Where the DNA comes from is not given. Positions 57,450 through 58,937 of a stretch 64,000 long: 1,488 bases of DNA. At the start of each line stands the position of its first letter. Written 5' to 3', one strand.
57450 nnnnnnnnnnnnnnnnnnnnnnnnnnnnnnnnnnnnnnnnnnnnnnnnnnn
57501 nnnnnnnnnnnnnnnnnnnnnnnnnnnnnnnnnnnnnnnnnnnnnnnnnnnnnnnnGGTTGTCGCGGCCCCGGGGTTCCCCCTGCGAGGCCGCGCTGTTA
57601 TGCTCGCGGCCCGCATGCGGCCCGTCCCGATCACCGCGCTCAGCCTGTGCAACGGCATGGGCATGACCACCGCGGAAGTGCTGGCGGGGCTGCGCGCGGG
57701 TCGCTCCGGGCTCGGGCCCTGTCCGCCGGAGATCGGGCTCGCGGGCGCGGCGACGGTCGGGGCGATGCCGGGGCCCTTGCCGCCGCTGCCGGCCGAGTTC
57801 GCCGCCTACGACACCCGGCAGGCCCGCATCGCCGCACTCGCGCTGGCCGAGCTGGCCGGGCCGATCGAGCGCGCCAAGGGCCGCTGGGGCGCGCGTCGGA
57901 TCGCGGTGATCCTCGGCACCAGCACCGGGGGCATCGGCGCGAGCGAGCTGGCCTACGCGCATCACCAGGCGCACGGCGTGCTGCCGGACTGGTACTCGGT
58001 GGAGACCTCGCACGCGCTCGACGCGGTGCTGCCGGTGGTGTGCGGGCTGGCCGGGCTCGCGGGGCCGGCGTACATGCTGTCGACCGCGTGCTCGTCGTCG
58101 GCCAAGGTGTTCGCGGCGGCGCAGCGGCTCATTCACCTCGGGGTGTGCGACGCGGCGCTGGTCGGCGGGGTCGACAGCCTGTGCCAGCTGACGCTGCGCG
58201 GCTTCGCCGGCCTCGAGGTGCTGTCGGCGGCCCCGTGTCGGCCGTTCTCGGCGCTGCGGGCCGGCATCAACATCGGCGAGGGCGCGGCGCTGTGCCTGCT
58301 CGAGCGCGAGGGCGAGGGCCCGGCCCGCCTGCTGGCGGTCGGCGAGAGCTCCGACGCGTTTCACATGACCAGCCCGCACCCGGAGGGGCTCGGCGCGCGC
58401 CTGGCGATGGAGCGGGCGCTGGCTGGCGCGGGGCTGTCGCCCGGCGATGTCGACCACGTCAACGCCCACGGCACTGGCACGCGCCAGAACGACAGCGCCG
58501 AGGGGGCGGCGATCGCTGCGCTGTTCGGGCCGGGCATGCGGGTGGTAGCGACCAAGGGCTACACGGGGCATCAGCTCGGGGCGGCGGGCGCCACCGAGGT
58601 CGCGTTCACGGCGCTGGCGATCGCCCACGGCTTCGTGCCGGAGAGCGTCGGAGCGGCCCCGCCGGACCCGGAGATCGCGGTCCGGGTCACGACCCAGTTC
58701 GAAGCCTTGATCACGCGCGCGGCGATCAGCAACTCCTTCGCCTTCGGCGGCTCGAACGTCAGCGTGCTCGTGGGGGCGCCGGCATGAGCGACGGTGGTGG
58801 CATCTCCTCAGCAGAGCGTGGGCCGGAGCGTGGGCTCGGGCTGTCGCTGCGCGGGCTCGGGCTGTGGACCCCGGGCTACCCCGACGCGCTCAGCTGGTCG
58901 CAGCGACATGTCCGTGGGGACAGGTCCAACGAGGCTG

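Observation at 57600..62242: Compact five-gene KS / CLF / dehydratase / ketoreductase / flavin halogenase cassette with serial 4-bp start-stop overlaps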

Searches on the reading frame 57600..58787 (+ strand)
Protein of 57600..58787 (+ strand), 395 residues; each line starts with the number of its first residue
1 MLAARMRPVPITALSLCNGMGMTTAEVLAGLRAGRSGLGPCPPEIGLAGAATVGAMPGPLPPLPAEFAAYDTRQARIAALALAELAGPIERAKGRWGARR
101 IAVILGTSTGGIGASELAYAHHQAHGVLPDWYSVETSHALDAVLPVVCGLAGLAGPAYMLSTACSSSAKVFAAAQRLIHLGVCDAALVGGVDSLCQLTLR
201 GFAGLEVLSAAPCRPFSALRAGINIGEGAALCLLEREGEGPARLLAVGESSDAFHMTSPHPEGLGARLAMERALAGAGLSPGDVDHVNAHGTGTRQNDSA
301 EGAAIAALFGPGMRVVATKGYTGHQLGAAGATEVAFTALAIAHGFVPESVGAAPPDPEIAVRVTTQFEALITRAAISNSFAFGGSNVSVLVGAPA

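Call 5: search_protein_families(library=pfam, proteins=[window:57600-58787:+], max_evalue=0.01)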
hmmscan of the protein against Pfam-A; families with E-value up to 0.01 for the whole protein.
window:57600-58787:+ (395 aa): 3 families
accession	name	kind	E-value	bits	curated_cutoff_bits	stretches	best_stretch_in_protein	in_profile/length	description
PF02801.28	Ketoacyl-synt_C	-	2.7e-28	98.8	20.8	1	244-350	4-116/119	Beta-ketoacyl synthase, C-terminal domain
PF00109.32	ketoacyl-synt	-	1.9e-21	77.3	20.8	1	7-237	2-249/252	Beta-ketoacyl synthase, N-terminal domain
PF00108.29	Thiolase_N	-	0.00048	20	26.4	0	151-197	70-118/260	Thiolase, N-terminal domain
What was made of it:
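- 57600..58787 (+): ApeO-type elongating ketosynthase (395 aa; alternative start 57615). Pfam ketoacyl-synt N+C (call 5).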

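Call 8: search_protein_families(library=ncbifam, proteins=[window:57600-58787:+], max_evalue=0.001)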
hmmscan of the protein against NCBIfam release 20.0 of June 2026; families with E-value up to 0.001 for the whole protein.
window:57600-58787:+ (395 aa): 20 families
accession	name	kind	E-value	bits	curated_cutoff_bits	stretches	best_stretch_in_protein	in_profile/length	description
NF006618.0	PRK09185.1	subfamily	5.8e-132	440.4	407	1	6-393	2-392/394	beta-ketoacyl-ACP synthase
NF005589.0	PRK07314.1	subfamily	1.4e-59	201.9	387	1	6-391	3-409/413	beta-ketoacyl-ACP synthase II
TIGR03150.1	fabF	equivalog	4.7e-59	200.1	493.75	1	95-391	92-406/407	beta-ketoacyl-ACP synthase II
NF004970.0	PRK06333.1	subfamily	1.4e-50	172.4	525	1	98-391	107-419/424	beta-ketoacyl-ACP synthase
NF058662.1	cispenta_AmcF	equivalog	4.6e-48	164.1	325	1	9-390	2-366/369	cispentacin biosynthesis acyltransferase subunit AmcF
NF004618.0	PRK05952.1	equivalog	1.3e-47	162.5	455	1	76-392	56-381/384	beta-ketoacyl-ACP synthase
NF005916.1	PRK07910.1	equivalog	5.2e-46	157.4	560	1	98-392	105-416/418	KasA/KasB family beta-ketoacyl-ACP synthase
NF006274.0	PRK08439.1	equivalog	5.4e-39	134.1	621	1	148-390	146-402/406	beta-ketoacyl-ACP synthase II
NF006587.0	PRK09116.1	equivalog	9.1e-38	130.1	470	1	105-391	105-404/408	beta-ketoacyl-ACP synthase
NF005076.0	PRK06501.1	equivalog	3.1e-37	128.5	629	1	156-392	167-421/425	beta-ketoacyl-ACP synthase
NF006434.0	PRK08722.1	equivalog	2.4e-34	118.9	759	1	98-390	98-410/414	beta-ketoacyl-ACP synthase II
NF005935.0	PRK07967.1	equivalog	7.7e-31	107.3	630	1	153-390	151-400/406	beta-ketoacyl-ACP synthase I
NF005490.0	PRK07103.1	equivalog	2e-29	102.9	445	1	126-391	133-410/414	polyketide beta-ketoacyl:acyl carrier protein synthase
NF045894.1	PKS_plus_SDR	equivalog_domain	7.9e-23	80.1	1740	1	151-391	160-424/1515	type I polyketide synthase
NF040607.1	mycolic_Pks13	equivalog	7.3e-17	60.1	2100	1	154-361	261-484/1680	polyketide synthase Pks13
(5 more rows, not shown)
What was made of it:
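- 57600..58787 (+): NCBIfam PRK09185 at 440 bits, above its 407 cut-off, while the FabF model scores 200 against a cut-off of 494 (call 8).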

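Call 26: search_solved_structures(query=window:57600-58784:+, max_evalue=1e-10)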
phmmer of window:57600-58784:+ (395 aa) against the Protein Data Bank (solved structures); distinct sequences matched with E-value up to 1e-10: 123 (the best 60 are shown).
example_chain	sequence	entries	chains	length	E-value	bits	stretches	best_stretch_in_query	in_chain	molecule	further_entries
6qsp_A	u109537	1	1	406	1.6e-71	244.7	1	9-393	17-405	Beta-ketoacyl synthase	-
7f28_B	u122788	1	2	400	2.4e-68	234.3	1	57-393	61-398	Putative 3-oxoacyl-[ACP] synthase FabV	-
9s5h_B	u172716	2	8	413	7e-45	157.1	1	93-390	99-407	3-oxoacyl-(Acyl-carrier-protein) synthase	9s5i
1j3n_A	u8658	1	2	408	7.4e-45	157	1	9-387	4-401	3-oxoacyl-(acyl-carrier protein) synthase II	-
1ox0_A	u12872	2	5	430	1.5e-41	146.1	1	151-387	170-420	Beta ketoacyl-acyl carrier protein synthase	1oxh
2gp6_A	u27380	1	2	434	2e-41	145.7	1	99-392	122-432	3-oxoacyl-[acyl-carrier-protein] synthase 2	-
2rjt_A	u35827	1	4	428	2.8e-41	145.2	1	95-387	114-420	Beta-ketoacyl-ACP synthase II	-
1w0i_A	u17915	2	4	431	2.8e-40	141.9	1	152-391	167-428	3-OXOACYL CARRIER PROTEIN SYNTHASE | 3-OXOACYL-[ACYL-CARRIER-PROTEIN] SYNTHASE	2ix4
6p9k_A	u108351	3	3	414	2.8e-39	138.6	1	9-392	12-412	3-oxoacyl-ACP synthase | 3-oxoacyl-[acyl-carrier-protein] synthase 1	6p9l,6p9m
2wgd_A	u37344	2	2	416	2.8e-39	138.6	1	9-392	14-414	3-OXOACYL-[ACYL-CARRIER-PROTEIN] SYNTHASE 1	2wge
5ld8_A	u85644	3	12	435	3.3e-39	138.4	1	9-392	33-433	3-oxoacyl-[acyl-carrier-protein] synthase 1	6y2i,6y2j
5w2o_A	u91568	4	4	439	3.4e-39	138.4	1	9-392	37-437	3-oxoacyl-[acyl-carrier-protein] synthase 1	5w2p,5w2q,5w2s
4c6u_A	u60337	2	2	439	3.4e-39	138.4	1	9-392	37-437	3-OXOACYL-[ACYL-CARRIER-PROTEIN] SYNTHASE 1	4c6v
2alm_A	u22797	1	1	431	5.3e-39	137.7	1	151-387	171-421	3-oxoacyl-(acyl-carrier-protein) synthase II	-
2wgf_A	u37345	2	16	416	6.7e-38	134.1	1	9-392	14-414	3-OXOACYL-[ACYL-CARRIER-PROTEIN] SYNTHASE 1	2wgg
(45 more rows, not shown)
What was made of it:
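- On Aryl polyene (APE) biosynthetic gene cluster: 6QSP_A 245 bits and 7F28_B 234 versus FabF 157 (call 26).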

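Call 47: find_homologous_proteins(query=window:57600-58784:+, max_evalue=1e-40)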
Query window:57600-58784:+ (395 aa): 7430 proteins with E <= 1e-40 among 8000 candidates; the best 120 are listed.
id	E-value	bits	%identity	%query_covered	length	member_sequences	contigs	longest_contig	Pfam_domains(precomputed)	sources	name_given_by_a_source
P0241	2.7e-240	815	97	100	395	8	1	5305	PF00109.33,PF02801.29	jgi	-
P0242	3.1e-219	746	89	100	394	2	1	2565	PF00109.33,PF02801.29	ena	-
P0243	8.2e-216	735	88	100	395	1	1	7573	PF00109.33,PF02801.29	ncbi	-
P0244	1.0e-215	734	88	100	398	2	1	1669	PF00109.33,PF02801.29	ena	-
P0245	7.8e-213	725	86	100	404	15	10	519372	PF00109.33,PF02801.29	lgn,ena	-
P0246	3.7e-209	713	86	99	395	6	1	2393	PF00109.33,PF02801.29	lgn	-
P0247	1.3e-206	704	84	99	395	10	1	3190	PF00109.33,PF02801.29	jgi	-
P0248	1.9e-205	700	86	98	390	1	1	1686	PF00109.33,PF02801.29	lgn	-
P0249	3.5e-204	696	85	98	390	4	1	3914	PF00109.33,PF02801.29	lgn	-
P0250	8.1e-204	695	85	99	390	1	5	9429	PF00109.33,PF02801.29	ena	-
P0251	1.1e-202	691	84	100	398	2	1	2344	PF00109.33,PF02801.29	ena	-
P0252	1.4e-200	684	83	100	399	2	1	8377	PF00109.33,PF02801.29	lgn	-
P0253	3.5e-199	680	82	99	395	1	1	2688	PF00109.33,PF02801.29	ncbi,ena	-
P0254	3.7e-199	680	82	100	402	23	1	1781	PF00109.33,PF02801.29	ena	-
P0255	1.7e-193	661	82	99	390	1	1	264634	PF00109.33,PF02801.29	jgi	jgi:3-oxoacyl-[acyl-carrier-protein] synthase-1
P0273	2.4e-159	549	72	99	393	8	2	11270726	PF00109.33,PF02801.29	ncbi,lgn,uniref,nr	ncbi:3-oxoacyl-[acyl-carrier-protein] synthase-1 [Nannocystis exedens]|uniref:3-oxoacyl-[acyl-carrie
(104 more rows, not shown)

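Call 48: find_encoding_contigs(protein=P0273, flank=10000, max_places=2)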
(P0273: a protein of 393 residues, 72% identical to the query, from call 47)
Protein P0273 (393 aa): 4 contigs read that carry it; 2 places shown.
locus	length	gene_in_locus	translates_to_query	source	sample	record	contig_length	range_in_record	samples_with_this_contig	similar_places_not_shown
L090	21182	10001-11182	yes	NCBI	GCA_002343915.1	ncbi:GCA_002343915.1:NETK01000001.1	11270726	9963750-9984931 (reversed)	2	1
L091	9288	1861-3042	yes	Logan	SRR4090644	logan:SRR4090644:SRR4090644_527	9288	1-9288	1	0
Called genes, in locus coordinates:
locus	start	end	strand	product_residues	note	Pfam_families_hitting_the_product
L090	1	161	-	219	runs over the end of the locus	PF00697:PRAI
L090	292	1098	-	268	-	PF00218:IGPS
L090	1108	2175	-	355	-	PF02885:Glycos_trans_3N, PF00591:Glycos_transf_3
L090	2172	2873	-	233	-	PF00117:GATase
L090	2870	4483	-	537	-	PF04715:, PF00425:Chorismate_bind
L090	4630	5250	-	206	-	-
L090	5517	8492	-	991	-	PF00069:Pkinase, PF07714:PK_Tyr_Ser-Thr, PF13424:TPR_12, PF13424:TPR_12, PF13374:TPR_10, PF13424:TPR_12, PF13374:TPR_10, PF13424:TPR_12, +12 more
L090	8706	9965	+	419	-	PF00464:SHMT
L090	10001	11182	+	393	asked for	PF00109:ketoacyl-synt, PF02801:Ketoacyl-synt_C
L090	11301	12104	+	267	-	PF13723:Ketoacyl-synt_2, PF00109:ketoacyl-synt (weak)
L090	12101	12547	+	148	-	PF22817:ApeP-like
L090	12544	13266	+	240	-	PF00106:adh_short, PF08659:KR, PF13561:adh_short_C2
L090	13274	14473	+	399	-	PF01494:FAD_binding_3, PF04820:Trp_halogenase, PF07992:Pyr_redox_2 (faint), PF12831:FAD_oxidored (weak), PF13738:Pyr_redox_3 (faint), PF01266:DAO, PF04820:Trp_halogenase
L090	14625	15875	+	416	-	-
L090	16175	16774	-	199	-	PF02545:Maf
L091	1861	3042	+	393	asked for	PF00109:ketoacyl-synt, PF02801:Ketoacyl-synt_C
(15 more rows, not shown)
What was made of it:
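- Tried and rejected: N. exedens gave the cassette at 9.96-9.98 Mb (call 48).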
